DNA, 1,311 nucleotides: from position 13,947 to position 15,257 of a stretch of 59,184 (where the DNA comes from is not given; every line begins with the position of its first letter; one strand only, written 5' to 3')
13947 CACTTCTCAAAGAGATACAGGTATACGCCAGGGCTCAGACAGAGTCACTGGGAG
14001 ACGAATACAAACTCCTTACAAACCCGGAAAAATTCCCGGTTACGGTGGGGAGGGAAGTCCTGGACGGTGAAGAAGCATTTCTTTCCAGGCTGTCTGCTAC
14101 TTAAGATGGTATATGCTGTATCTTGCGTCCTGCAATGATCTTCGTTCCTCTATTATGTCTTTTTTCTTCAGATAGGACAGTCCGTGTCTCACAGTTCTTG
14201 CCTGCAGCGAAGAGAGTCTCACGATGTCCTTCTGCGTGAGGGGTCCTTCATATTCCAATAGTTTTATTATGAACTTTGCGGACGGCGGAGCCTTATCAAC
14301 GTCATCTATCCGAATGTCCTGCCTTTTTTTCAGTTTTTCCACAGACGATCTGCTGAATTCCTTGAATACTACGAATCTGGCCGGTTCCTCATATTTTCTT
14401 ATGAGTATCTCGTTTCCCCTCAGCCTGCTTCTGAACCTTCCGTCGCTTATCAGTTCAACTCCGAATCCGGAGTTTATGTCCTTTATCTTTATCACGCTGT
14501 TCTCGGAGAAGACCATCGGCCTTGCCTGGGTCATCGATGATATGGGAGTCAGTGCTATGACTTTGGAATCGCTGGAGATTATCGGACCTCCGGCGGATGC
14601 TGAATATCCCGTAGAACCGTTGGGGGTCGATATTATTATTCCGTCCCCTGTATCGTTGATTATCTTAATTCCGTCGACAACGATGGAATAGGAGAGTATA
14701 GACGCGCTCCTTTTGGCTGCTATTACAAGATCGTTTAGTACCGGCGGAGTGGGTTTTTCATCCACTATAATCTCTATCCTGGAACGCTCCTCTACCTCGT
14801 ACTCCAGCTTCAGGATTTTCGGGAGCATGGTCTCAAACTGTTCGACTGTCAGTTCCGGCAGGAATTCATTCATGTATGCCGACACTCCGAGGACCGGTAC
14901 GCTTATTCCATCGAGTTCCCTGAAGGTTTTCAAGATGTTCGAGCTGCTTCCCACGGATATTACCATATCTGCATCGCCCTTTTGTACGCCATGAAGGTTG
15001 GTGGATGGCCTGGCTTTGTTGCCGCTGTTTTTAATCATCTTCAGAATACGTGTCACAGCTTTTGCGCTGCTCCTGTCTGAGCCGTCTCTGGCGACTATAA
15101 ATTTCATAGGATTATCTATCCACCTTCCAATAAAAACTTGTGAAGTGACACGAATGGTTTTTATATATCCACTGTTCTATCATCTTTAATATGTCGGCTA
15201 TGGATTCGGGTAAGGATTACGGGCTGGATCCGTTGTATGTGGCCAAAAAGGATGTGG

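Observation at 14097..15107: Catalytically degenerate NAD-kinase fold fused to a winged helix: candidate NAD(P)-sensing transcription factor of the salvage cluster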

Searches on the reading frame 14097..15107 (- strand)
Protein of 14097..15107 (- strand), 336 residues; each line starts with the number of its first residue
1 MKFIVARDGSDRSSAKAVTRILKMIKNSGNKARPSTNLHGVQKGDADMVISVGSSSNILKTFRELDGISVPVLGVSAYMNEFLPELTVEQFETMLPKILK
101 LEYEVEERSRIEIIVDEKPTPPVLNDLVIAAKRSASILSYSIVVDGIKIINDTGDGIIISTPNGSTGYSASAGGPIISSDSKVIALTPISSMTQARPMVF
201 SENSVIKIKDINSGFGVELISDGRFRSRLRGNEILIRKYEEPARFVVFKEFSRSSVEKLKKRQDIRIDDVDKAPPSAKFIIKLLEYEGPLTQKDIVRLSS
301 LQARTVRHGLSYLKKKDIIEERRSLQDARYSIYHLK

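Call 3: search_protein_families(library=pfam, proteins=[window:14097-15107:-], max_evalue=0.1)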
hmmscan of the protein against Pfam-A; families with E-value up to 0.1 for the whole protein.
window:14097-15107:- (336 aa): 6 families
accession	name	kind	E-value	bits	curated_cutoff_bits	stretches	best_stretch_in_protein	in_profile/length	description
PF20143.4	NAD_kinase_C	-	3.9e-20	72.3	23.7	1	124-245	1-123/126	ATP-NAD kinase C-terminal domain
PF01513.26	NAD_kinase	-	4.5e-08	33.9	25.5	1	7-103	33-130/130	ATP-NAD kinase N-terminal domain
PF12802.13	MarR_2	-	0.021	15.4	27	1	284-329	14-60/61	MarR family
PF01047.28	MarR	-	0.024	15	24.6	1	280-329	8-57/59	MarR family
PF08221.17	HTH_9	-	0.038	14.5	23.4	1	280-315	18-53/62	RNA polymerase III subunit RPC82 helix-turn-helix domain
PF13545.12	HTH_Crp_2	-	0.073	13.5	27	0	288-323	21-56/70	Crp-like helix-turn-helix domain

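Call 4: search_protein_families(library=ncbifam, proteins=[window:14097-15107:-], max_evalue=0.1)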
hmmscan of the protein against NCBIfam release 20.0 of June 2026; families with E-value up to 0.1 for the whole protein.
window:14097-15107:- (336 aa): 22 families
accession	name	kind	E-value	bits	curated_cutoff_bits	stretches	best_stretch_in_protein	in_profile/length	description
NF002984.0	PRK03708.1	equivalog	1.1e-39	136.5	326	1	41-262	53-276/277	NAD(+) kinase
NF010678.0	PRK14076.1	equivalog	1.2e-36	126.8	493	1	41-253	345-561/570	bifunctional NADP phosphatase/NAD kinase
NF002521.0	PRK01911.1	equivalog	4.6e-35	121.4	309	1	39-249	58-272/292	NAD kinase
NF002255.0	PRK01185.1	subfamily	2.7e-33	115.2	304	1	41-261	48-263/271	NAD(+) kinase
NF002306.0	PRK01231.1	equivalog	6.2e-31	107.6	316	1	44-247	65-275/299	NAD(+) kinase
NF002892.0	PRK03372.1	equivalog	1.4e-29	103.4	299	1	39-252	63-285/312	NAD kinase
NF002893.0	PRK03378.1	equivalog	6.8e-29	101.1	386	1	45-253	63-277/292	NAD(+) kinase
NF002561.0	PRK02155.1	equivalog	8.4e-29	100.8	371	1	31-252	51-276/297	NAD kinase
NF002732.0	PRK02649.1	equivalog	4.8e-27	95.3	348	1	46-250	69-278/305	NAD(+) kinase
NF010679.0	PRK14077.1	equivalog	6.2e-26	91.4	343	1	35-212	55-236/287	NAD(+) kinase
NF002731.0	PRK02645.1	equivalog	6.9e-25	88.1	312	1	24-250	36-278/305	NAD(+) kinase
NF010677.0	PRK14075.1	equivalog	4.4e-23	82.1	260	1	41-241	38-230/257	NAD(+) kinase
NF003391.0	PRK04539.1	equivalog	6.5e-23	81.3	470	1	46-251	69-279/296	inorganic polyphosphate/ATP-NAD kinase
NF002579.0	PRK02231.1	equivalog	1.9e-22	80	459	1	45-252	70-285/301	NAD(+) kinase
NF003406.0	PRK04761.1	equivalog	1.3e-16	60.6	211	1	38-193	29-184/257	NAD kinase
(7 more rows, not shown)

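Call 5: search_solved_structures(query=window:14097-15107:-, max_evalue=1, show_alignments=3)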
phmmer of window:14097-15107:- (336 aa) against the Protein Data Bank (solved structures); distinct sequences matched with E-value up to 1: 22.
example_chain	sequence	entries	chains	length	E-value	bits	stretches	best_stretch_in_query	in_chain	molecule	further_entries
4hao_A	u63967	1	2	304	1.2e-21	80.6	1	45-252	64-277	Probable inorganic polyphosphate/ATP-NAD kinase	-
2an1_A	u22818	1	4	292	3.6e-21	79.1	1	45-252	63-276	putative kinase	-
7mh7_A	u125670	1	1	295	5.7e-21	78.4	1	46-224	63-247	NAD kinase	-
7qvs_A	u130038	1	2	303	6.1e-21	78.3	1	46-224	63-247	NAD kinase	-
1u0r_A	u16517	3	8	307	8.4e-18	68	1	46-226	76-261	Inorganic polyphosphate/ATP-NAD kinase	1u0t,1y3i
1y3h_A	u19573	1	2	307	8.4e-18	68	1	46-226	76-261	Inorganic polyphosphate/ATP-NAD kinase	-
1suw_A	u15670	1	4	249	3.1e-17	66.2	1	45-248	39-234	Probable inorganic polyphosphate/ATP-NAD kinase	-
1z0s_A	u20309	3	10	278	4.3e-17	65.7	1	45-248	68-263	Probable inorganic polyphosphate/ATP-NAD kinase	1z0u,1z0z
1yt5_A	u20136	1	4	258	4.4e-15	59.1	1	45-229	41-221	inorganic polyphosphate/ATP-NAD kinase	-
3afo_A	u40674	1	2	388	2.1e-12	50.3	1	46-209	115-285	NADH kinase POS5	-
9cr4_A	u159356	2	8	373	3.1e-12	49.7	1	122-236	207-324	NAD kinase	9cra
3pfn_A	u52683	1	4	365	3.8e-12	49.4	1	122-233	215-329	NAD kinase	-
8kgc_A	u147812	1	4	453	8.2e-12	48.3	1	122-233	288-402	NAD kinase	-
9cr3_A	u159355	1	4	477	9.6e-12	48.1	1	122-233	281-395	NAD kinase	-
5eji_A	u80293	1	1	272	1.8e-07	34.1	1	46-214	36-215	NAD kinase 1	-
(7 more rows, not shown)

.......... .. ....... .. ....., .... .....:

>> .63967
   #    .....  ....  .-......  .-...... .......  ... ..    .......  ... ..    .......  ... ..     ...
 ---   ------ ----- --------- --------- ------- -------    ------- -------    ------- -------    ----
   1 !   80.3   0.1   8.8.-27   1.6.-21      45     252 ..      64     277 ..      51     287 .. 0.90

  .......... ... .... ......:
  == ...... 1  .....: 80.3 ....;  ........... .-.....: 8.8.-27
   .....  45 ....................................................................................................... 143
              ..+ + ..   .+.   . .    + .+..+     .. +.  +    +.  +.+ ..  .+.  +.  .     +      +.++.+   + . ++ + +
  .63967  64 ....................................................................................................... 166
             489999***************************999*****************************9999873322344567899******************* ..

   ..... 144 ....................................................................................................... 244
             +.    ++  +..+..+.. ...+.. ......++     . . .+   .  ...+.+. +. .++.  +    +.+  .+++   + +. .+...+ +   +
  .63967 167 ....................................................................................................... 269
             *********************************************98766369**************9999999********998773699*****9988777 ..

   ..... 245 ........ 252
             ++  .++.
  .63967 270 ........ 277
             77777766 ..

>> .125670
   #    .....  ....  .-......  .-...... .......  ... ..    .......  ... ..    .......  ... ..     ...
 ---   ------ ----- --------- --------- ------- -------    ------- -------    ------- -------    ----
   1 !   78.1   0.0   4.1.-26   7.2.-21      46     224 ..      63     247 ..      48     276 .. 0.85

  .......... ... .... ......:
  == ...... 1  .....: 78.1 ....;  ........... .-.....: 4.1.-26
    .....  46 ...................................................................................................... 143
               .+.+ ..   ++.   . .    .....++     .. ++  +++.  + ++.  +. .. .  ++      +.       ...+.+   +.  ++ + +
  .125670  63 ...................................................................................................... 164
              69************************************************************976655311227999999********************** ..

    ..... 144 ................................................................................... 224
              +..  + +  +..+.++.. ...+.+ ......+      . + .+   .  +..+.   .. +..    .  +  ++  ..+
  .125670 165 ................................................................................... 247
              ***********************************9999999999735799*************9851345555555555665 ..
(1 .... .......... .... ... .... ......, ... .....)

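Call 6: find_homologous_proteins(query=window:14097-15107:-, max_evalue=0.001)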
Query window:14097-15107:- (336 aa): 1460 proteins with E <= 0.001 among 4666 candidates; the best 120 are listed.
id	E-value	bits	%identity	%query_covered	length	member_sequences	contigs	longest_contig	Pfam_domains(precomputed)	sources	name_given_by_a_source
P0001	4.7e-208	708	100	100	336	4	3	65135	PF20143.5,PF01513.27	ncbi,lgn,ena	-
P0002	2.3e-109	384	55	100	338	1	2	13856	PF20143.5,PF01513.27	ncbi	-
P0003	6.6e-108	379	54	100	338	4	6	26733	PF20143.5,PF01513.27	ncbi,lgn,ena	-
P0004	1.5e-107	378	53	100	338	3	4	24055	PF20143.5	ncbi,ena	-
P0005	1.8e-107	377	54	100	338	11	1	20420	PF20143.5,PF01513.27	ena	-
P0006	6.5e-107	375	54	100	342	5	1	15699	PF20143.5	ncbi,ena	-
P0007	2.5e-106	374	52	100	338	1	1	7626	PF20143.5,PF01513.27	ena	-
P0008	7.6e-106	372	52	100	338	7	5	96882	PF20143.5,PF01513.27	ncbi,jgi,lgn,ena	jgi:NAD+ kinase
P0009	8.6e-106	372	52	100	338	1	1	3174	PF20143.5,PF01513.27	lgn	-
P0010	2.0e-105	371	53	100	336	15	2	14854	PF20143.5,PF01513.27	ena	-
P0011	1.4e-104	368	52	100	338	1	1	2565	PF20143.5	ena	-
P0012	4.2e-103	363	50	100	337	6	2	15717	PF20143.5,PF01513.27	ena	-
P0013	1.4e-102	361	51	100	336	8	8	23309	PF20143.5,PF01513.27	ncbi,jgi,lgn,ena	jgi:Predicted sugar kinase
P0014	1.6e-102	361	52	100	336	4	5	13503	PF20143.5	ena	-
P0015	2.7e-102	360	50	100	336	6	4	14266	PF20143.5,PF01513.27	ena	-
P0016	2.9e-102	360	51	100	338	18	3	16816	PF20143.5,PF01513.27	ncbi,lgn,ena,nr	ncbi:hypothetical protein M1494_03560 [Candidatus Parvarchaeota archaeon]|nr:hypothetical protein [C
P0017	3.4e-102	360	50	100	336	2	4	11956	PF20143.5,PF01513.27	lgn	-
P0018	1.1e-101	358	50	100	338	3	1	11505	PF20143.5,PF01513.27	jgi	-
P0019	3.0e-101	357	51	100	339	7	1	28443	PF20143.5,PF01513.27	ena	-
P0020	9.5e-101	355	51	100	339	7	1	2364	PF20143.5,PF01513.27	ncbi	-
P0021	1.2e-95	338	50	100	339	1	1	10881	PF20143.5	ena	-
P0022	1.6e-90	322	46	100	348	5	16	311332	PF20143.5,PF01513.27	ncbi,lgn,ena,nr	ncbi:MAG: NAD(+)/NADH kinase [Candidatus Parvarchaeota archaeon]|nr:NAD(+)/NADH kinase [Candidatus P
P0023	4.4e-90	320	46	100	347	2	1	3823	PF20143.5,PF01513.27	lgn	-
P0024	2.9e-85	304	47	100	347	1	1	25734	PF20143.5,PF01513.27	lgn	-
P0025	6.5e-84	300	45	100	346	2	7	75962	PF20143.5,PF01513.27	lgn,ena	-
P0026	1.2e-77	279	43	100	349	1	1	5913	PF20143.5,PF01513.27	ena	-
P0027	6.4e-70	254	42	100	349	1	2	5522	PF20143.5,PF01513.27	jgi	jgi:NAD+ kinase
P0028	8.3e-70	254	40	100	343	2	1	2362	PF20143.5,PF01513.27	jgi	-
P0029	1.2e-68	250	47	78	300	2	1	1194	PF20143.5,PF01513.27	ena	-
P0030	3.2e-68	248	44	86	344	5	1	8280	PF20143.5,PF01513.27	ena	-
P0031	8.4e-68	247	41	100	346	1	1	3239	PF20143.5,PF01513.27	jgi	jgi:NAD+ kinase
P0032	2.2e-67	246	45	87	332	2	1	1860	PF20143.5,PF01513.27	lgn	-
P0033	7.7e-67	244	41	100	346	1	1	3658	PF20143.5,PF01513.27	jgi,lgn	jgi:NAD+ kinase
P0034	5.8e-66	241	44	87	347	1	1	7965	PF20143.5,PF01513.27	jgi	-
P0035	1.1e-65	240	45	85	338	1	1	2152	PF20143.5,PF01513.27,PF12802.14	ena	-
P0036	4.3e-65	238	44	87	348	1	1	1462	PF20143.5,PF01513.27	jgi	-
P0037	1.3e-64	237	46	87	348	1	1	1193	PF20143.5,PF01513.27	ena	-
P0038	4.2e-64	235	41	99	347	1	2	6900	PF20143.5,PF01513.27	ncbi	-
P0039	6.0e-64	234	43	87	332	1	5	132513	PF20143.5,PF01513.27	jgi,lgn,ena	-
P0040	1.0e-63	234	39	99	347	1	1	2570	PF20143.5,PF01513.27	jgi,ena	-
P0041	3.0e-63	232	44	87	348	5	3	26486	PF20143.5,PF01513.27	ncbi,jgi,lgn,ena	-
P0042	7.7e-63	231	37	100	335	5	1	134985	PF20143.5,PF01513.27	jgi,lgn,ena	-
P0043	8.4e-63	231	42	93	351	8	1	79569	PF01047.29,PF13412.13,PF20143.5,PF01513.27,PF12802.14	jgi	-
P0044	6.0e-62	228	41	86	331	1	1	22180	PF20143.5,PF01513.27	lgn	-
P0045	1.5e-61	226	39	87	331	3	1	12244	PF20143.5,PF01513.27,PF12802.14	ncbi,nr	ncbi:MAG: NAD(+)/NADH kinase [Nitrososphaerales archaeon]|nr:NAD(+)/NADH kinase [Nitrososphaerales a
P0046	1.7e-61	226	56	56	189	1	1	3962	PF20143.5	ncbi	-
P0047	2.5e-61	226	39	86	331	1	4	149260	PF20143.5,PF01513.27,PF12802.14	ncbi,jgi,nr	ncbi:MAG: NAD(+)/NADH kinase [archaeon]|nr:NAD(+)/NADH kinase [archaeon] MCP8314063.1 NAD(+)/NADH ki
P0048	1.0e-60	224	42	85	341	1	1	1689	PF01047.29,PF20143.5,PF01513.27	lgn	-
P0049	1.6e-60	223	44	87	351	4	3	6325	PF20143.5,PF01513.27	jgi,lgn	-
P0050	2.3e-60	223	38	100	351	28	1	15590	PF01047.29,PF13412.13,PF20143.5,PF01513.27,PF12802.14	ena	-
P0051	4.7e-60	222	41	86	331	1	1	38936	PF20143.5,PF01513.27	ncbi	-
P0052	4.7e-60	222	41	86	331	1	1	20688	PF20143.5,PF01513.27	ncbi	ncbi:MAG: NAD(+)/NADH kinase [Nitrososphaerales archaeon]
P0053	4.8e-60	222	36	99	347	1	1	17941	PF13412.13,PF20143.5,PF01513.27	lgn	-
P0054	1.0e-59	220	42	88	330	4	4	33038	PF20143.5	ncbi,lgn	ncbi:MAG: hypothetical protein QXN75_04555 [Thermoproteota archaeon]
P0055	1.2e-59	220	40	86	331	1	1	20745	PF20143.5,PF01513.27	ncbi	-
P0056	1.3e-59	220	40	86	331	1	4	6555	PF20143.5,PF01513.27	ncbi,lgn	ncbi:MAG: NAD(+)/NADH kinase [Nitrososphaerales archaeon]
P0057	1.5e-59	220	40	88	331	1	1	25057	PF20143.5,PF01513.27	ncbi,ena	-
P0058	1.9e-59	220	41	87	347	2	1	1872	PF20143.5,PF01513.27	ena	-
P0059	2.6e-59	219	38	86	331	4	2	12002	PF01047.29,PF20143.5,PF01513.27,PF12802.14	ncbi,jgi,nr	ncbi:MAG: NAD(+)/NADH kinase [archaeon]|nr:NAD(+)/NADH kinase [archaeon] MCP8314613.1 NAD(+)/NADH ki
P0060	3.5e-59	219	40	88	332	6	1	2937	PF20143.5,PF01513.27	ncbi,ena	-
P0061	7.4e-59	218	40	88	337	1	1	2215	PF20143.5,PF01513.27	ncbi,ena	-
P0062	1.8e-58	216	40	88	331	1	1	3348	PF20143.5,PF01513.27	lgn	-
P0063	1.9e-58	216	39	86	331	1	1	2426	PF20143.5,PF01513.27,PF12802.14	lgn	-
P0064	5.6e-58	215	41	86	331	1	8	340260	PF20143.5,PF01513.27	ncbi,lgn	ncbi:MAG: NAD(+)/NADH kinase [Nitrososphaerales archaeon]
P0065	2.9e-57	212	38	86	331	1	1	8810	PF20143.5,PF01513.27,PF12802.14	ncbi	ncbi:MAG: NAD(+)/NADH kinase [Nitrososphaerales archaeon]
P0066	3.9e-57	212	37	95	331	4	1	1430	PF20143.5,PF01513.27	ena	-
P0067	9.3e-57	211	39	87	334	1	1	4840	PF20143.5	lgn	-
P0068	2.7e-56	209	39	86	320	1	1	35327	PF01047.29,PF20143.5,PF01513.27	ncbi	ncbi:MAG: NAD(+)/NADH kinase, partial [Nitrososphaerales archaeon]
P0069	2.7e-56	209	39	86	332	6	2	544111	PF01047.29,PF20143.5,PF01513.27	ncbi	ncbi:MAG: NAD(+)/NADH kinase [Nitrososphaerales archaeon]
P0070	3.1e-56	209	40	88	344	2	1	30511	PF13412.13,PF20143.5,PF01513.27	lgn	-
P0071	3.3e-56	209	36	95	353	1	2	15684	PF20143.5,PF01513.27,PF12802.14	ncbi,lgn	-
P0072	6.5e-56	208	39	86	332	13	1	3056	PF20143.5,PF01513.27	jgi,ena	-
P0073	2.0e-55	206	39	86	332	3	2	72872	PF01047.29,PF20143.5,PF01513.27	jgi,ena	-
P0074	6.8e-55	205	39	86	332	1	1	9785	PF01047.29,PF20143.5,PF01513.27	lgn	-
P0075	6.8e-55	205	40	86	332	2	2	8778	PF20143.5,PF01513.27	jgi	jgi:NAD+ kinase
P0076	2.7e-54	203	40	88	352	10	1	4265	PF20143.5,PF01513.27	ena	-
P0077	5.1e-54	202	37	97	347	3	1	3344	PF20143.5,PF01513.27,PF12802.14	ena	-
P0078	5.4e-54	202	37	90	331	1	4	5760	PF01047.29,PF20143.5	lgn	-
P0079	5.6e-54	202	37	87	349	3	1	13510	PF01047.29,PF20143.5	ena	-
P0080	8.0e-54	201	36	94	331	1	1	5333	PF01047.29,PF20143.5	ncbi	-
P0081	9.3e-54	201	36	94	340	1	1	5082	PF01047.29,PF20143.5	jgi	jgi:NAD+ kinase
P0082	1.1e-53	201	40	99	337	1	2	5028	PF20143.5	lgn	-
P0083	1.9e-53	200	37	87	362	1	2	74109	PF01047.29,PF20143.5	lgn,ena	-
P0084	2.6e-53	199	39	86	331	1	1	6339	PF20143.5,PF01513.27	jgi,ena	-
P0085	2.6e-53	199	37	86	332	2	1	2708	PF20143.5,PF01513.27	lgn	-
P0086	3.1e-53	199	35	96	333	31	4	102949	PF20143.5,PF01513.27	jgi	jgi:NAD+ kinase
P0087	3.8e-53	199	38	87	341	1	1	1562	PF20143.5,PF01513.27,PF12802.14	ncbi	-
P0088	4.3e-53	199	35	96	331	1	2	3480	PF20143.5,PF01513.27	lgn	-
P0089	8.0e-53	198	36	93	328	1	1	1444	PF01047.29,PF20143.5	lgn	-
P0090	1.0e-52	198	36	94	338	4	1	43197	PF20143.5,PF01513.27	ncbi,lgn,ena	-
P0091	1.2e-52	197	37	86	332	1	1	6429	PF01047.29,PF20143.5,PF01513.27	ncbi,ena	-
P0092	1.6e-52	197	37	100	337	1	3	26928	PF20143.5,PF01513.27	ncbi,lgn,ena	ncbi:MAG: NAD(+)/NADH kinase [Nanoarchaeota archaeon]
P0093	2.4e-52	196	37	86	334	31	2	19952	PF01047.29,PF20143.5,PF01513.27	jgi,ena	-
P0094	2.7e-52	196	37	86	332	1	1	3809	PF20143.5,PF01513.27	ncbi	ncbi:MAG: NAD(+)/NADH kinase [Nitrososphaerota archaeon]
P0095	2.9e-52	196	35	89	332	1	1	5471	PF20143.5,PF01513.27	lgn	-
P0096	3.0e-52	196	38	87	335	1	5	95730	PF20143.5,PF12802.14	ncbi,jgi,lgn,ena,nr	ncbi:MAG: sugar kinase [Thermoprotei archaeon]|nr:MAG: sugar kinase [Thermoprotei archaeon] RLF19011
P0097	3.6e-52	196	36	90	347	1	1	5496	PF20143.5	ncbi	-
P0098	5.9e-52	195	39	86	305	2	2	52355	PF20143.5,PF01513.27,PF12802.14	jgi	-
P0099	7.9e-52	195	35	90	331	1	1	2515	PF01047.29,PF20143.5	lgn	-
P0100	8.8e-52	194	36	88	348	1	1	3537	PF01047.29,PF20143.5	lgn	-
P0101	1.2e-51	194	38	86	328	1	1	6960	PF20143.5,PF01513.27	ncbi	-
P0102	1.3e-51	194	36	95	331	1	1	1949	PF01047.29,PF20143.5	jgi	jgi:NAD+ kinase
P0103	1.3e-51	194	38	87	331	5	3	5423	PF20143.5,PF01513.27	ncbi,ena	ncbi:MAG: NAD(+)/NADH kinase [Nitrososphaerales archaeon]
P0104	1.9e-51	193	36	93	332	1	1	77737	PF20143.5,PF12802.14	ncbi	-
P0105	2.0e-51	193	37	85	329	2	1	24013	PF20143.5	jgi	jgi:NAD+ kinase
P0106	2.1e-51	193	33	96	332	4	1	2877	PF20143.5,PF01513.27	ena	-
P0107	2.9e-51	193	37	86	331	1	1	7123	PF01047.29,PF13412.13,PF20143.5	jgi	jgi:NAD+ kinase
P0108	3.8e-51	192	36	87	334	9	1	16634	PF20143.5,PF01513.27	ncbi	ncbi:MAG: NAD(+)/NADH kinase [Candidatus Njordarchaeum guaymaensis]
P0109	3.8e-51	192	35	86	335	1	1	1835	PF20143.5,PF01513.27,PF12802.14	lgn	-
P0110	5.3e-51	192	35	90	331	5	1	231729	PF01047.29,PF13412.13,PF20143.5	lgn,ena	-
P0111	6.4e-51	192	35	96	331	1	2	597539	PF20143.5,PF01513.27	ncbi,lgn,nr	ncbi:MAG: NAD(+)/NADH kinase [Nitrososphaerota archaeon]|nr:NAD(+)/NADH kinase [Aigarchaeota archaeo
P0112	8.3e-51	191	47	60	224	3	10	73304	PF20143.5,PF01513.27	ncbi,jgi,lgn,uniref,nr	jgi:NAD+ kinase|uniref:Putative inorganic polyphosphate/ATP-NAD kinase n=1 Tax=Candidatus Parvarchae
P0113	9.8e-51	191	39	86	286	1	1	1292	PF01047.29,PF20143.5,PF12802.14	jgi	jgi:NAD+ kinase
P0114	1.2e-50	191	34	97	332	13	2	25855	PF20143.5,PF01513.27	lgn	-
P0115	1.4e-50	191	38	86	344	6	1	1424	PF20143.5,PF01513.27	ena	-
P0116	1.6e-50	190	35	96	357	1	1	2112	PF20143.5,PF12802.14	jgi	jgi:NAD+ kinase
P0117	1.7e-50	190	36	89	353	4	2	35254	PF20143.5,PF01513.27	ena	-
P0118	2.4e-50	190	34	96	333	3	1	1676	PF20143.5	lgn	-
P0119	2.5e-50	190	38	87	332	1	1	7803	PF20143.5,PF01513.27,PF12802.14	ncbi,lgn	ncbi:MAG: NAD(+)/NADH kinase [Nitrososphaerales archaeon]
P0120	3.5e-50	189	35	86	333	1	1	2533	PF01047.29,PF20143.5,PF12802.14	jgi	jgi:NAD+ kinase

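Call 15: predict_structure(protein=window:14097-15107:-)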
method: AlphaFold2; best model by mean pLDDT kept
length: 336 residues; sequences in the alignment: 1
mean_pLDDT: 39.4   pTM: 0.31
mean pLDDT of the five models: 39.4, 31.3, 29.9, 29.9, 29.7
residues with pLDDT >= 90: 0; 70-90: 10; 50-70: 61; < 50: 265
segments of 3 or more residues with pLDDT < 50: 55-57, 66-68, 77-253, 261-270, 272-274, 276-336
pLDDT, mean of each block of 10 residues (from residue 1): 67 62 64 71 64 53 49 47 36 35 29 31 31 31 35 35 32 33 31 28 30 29 24 34 38 50 42 45 39 31 30 26 25 26
secondary structure, 60 per line:
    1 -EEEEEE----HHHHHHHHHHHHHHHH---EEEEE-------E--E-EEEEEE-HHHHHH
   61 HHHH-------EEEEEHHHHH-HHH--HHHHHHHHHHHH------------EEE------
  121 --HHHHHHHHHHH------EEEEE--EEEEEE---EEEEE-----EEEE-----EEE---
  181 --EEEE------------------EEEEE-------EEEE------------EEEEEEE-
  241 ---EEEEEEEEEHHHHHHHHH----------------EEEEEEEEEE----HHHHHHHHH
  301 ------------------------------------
elements in order: E2-7 H12-27 E31-35 E48-53 H55-64 E72-76 H77-81 H88-99 E112-114 H123-133 E140-144 E147-152 E156-160 E166-169 E175-177 E183-186 E205-209 E217-220 E233-239 E244-252 H253-261 E278-287 H292-300
